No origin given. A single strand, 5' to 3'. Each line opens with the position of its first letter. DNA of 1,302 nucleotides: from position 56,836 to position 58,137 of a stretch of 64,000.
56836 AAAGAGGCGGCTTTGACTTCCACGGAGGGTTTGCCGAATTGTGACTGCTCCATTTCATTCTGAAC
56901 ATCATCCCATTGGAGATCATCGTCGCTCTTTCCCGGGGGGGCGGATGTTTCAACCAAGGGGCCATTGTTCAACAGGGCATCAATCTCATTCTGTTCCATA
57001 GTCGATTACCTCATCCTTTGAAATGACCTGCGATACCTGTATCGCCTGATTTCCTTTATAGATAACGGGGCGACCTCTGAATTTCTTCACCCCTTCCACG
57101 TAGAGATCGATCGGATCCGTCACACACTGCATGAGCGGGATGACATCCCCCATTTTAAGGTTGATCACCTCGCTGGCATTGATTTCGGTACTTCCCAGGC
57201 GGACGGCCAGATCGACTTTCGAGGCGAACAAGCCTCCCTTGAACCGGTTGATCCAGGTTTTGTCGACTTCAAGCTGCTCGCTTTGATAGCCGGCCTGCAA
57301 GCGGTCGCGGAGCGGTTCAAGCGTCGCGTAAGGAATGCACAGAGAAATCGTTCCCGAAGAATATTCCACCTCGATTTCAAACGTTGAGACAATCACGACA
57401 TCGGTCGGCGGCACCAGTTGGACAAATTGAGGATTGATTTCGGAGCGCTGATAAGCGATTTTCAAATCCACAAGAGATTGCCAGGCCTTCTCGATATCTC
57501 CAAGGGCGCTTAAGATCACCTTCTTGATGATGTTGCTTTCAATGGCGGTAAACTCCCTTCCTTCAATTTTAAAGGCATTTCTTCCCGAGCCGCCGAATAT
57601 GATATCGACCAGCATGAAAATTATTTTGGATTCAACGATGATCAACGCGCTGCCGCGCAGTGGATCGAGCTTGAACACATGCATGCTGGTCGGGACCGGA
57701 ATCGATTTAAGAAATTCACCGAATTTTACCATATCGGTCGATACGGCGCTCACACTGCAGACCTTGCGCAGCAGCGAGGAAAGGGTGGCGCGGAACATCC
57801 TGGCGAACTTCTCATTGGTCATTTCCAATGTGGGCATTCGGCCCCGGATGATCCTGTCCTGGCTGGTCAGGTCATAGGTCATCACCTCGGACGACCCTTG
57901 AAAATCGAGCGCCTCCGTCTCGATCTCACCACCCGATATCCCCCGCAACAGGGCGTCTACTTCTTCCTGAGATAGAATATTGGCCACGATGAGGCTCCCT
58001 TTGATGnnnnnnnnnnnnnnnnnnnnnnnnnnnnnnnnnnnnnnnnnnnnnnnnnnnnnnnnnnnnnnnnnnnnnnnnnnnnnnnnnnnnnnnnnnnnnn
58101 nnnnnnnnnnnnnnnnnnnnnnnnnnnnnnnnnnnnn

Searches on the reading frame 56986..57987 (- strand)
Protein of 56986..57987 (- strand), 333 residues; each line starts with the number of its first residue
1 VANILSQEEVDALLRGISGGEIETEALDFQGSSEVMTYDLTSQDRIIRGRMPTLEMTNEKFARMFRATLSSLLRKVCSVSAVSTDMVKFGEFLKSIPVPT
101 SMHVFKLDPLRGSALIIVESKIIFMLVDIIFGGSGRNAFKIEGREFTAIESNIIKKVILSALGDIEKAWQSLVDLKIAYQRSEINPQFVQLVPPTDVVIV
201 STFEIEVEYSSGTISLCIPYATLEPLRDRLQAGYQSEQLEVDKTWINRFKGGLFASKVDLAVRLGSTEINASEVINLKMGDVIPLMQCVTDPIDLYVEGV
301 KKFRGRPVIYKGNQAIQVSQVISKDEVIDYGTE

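Call 84: search_protein_families(library=pfam, proteins=[window:56986-57987:-], max_evalue=0.00001)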
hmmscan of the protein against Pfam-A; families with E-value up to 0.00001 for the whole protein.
window:56986-57987:- (333 aa): 2 families
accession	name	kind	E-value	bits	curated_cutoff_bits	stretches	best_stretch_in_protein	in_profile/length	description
PF02154.20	FliM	-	2.3e-66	223.8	27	1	38-230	1-192/192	Flagellar motor switch protein FliM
PF01052.25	FliMN_C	-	8e-20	71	23.8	1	256-322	6-72/73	Type III flagellar switch regulator (C-ring) FliN C-term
